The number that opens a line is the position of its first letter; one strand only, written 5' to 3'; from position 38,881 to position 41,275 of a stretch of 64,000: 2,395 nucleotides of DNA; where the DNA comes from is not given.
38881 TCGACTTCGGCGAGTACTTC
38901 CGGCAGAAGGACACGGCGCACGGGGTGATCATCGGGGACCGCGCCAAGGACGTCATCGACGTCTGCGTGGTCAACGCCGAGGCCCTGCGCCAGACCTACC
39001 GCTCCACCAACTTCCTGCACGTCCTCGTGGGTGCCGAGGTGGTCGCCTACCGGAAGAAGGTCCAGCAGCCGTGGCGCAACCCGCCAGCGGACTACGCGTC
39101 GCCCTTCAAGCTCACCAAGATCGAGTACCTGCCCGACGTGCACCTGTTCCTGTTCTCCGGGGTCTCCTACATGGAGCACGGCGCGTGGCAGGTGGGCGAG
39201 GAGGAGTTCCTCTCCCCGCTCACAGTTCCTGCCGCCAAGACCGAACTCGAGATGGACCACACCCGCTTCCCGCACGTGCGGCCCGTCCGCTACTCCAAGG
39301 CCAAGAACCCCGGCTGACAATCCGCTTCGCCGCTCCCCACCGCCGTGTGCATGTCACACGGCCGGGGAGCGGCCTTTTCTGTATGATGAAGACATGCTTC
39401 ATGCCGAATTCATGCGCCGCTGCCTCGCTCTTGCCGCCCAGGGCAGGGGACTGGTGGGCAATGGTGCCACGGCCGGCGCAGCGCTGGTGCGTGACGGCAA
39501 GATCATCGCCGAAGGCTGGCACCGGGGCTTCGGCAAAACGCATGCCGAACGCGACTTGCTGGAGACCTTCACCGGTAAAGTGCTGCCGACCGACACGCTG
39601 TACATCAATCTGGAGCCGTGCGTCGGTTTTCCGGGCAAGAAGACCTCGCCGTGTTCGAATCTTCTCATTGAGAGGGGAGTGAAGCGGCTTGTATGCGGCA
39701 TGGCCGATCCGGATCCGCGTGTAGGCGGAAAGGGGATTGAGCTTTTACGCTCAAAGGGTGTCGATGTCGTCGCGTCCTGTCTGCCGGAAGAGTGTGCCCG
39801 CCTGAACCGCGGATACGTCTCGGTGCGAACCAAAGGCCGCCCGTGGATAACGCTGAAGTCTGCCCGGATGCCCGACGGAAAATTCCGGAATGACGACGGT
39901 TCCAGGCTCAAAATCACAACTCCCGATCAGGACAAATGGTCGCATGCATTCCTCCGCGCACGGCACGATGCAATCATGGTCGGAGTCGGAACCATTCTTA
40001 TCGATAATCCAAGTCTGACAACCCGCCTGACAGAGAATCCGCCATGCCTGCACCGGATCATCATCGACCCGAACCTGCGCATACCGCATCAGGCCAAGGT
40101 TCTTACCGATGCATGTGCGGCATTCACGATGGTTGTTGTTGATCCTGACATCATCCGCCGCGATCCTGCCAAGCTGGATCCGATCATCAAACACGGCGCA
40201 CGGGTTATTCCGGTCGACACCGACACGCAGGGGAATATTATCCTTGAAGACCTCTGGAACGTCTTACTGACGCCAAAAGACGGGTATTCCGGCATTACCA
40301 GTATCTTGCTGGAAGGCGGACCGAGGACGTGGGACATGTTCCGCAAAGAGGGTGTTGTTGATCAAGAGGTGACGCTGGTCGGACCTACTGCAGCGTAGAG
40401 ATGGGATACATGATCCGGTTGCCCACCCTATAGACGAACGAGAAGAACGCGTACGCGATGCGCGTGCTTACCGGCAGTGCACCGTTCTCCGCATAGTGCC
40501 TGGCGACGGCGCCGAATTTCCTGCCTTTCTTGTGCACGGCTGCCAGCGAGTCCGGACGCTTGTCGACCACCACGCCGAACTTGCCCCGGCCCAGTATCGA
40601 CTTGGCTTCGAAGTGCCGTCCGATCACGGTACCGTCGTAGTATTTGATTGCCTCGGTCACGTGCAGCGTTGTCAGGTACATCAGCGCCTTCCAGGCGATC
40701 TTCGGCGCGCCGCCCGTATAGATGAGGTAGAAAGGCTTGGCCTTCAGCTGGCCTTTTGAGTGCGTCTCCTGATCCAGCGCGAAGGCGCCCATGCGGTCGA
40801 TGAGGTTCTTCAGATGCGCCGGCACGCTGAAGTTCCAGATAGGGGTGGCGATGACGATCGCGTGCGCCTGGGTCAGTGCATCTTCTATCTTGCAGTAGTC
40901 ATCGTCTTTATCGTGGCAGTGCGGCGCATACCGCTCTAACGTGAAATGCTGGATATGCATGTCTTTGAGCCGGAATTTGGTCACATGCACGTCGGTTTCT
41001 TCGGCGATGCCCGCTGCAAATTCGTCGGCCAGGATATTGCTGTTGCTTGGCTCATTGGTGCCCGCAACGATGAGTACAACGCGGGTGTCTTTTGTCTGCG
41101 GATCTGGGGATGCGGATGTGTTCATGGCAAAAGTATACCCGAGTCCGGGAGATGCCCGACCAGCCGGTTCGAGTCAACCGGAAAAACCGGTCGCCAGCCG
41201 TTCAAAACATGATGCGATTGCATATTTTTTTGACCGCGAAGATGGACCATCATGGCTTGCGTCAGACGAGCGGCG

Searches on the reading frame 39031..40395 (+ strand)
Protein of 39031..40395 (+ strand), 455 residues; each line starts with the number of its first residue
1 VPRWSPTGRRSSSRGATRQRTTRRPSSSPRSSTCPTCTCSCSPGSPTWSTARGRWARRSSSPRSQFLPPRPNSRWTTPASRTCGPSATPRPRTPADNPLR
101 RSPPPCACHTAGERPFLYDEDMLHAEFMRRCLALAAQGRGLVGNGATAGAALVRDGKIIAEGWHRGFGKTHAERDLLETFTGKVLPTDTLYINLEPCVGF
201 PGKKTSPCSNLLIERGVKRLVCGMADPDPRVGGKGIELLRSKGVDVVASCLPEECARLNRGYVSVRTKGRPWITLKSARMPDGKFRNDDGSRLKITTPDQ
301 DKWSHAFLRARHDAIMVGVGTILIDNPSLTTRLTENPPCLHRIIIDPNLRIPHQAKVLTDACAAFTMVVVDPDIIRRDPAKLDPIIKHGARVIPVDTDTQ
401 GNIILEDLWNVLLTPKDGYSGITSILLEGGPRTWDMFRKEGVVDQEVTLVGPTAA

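Call 32: search_protein_families(library=pfam, proteins=[window:39031-40395:+], max_evalue=0.001)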
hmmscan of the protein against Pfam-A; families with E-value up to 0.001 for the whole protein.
window:39031-40395:+ (455 aa): 3 families
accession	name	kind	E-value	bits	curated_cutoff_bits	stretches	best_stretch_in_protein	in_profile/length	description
PF01872.23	RibD_C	-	2e-20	73.9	24.1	1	271-453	1-163/197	RibD C-terminal domain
PF00383.29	dCMP_cyt_deam_1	-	8.2e-11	42.1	25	1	124-224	4-102/102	Cytidine and deoxycytidylate deaminase zinc-binding region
PF14437.12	MafB19-deam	-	9.5e-05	22.8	27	1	124-239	3-116/142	MafB19-like deaminase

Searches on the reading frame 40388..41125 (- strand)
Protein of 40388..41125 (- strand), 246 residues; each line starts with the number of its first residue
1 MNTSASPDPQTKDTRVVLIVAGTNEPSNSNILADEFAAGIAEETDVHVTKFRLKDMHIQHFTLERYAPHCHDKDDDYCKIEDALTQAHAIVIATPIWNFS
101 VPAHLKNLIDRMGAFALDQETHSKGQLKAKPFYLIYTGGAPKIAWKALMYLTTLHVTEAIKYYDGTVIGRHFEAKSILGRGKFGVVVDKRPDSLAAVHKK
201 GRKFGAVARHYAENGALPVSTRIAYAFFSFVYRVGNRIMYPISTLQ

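Call 32: search_protein_families(library=pfam, proteins=[window:40388-41125:-], max_evalue=0.001)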
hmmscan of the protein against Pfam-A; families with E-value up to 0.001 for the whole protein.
window:40388-41125:- (246 aa): 2 families
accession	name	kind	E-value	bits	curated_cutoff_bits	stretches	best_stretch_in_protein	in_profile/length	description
PF03358.20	FMN_red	-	3.9e-22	78.9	24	1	15-142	2-119/152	NADPH-dependent FMN reductase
PF02525.22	Flavodoxin_2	-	1.1e-20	74.6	27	1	16-144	3-140/198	Flavodoxin-like fold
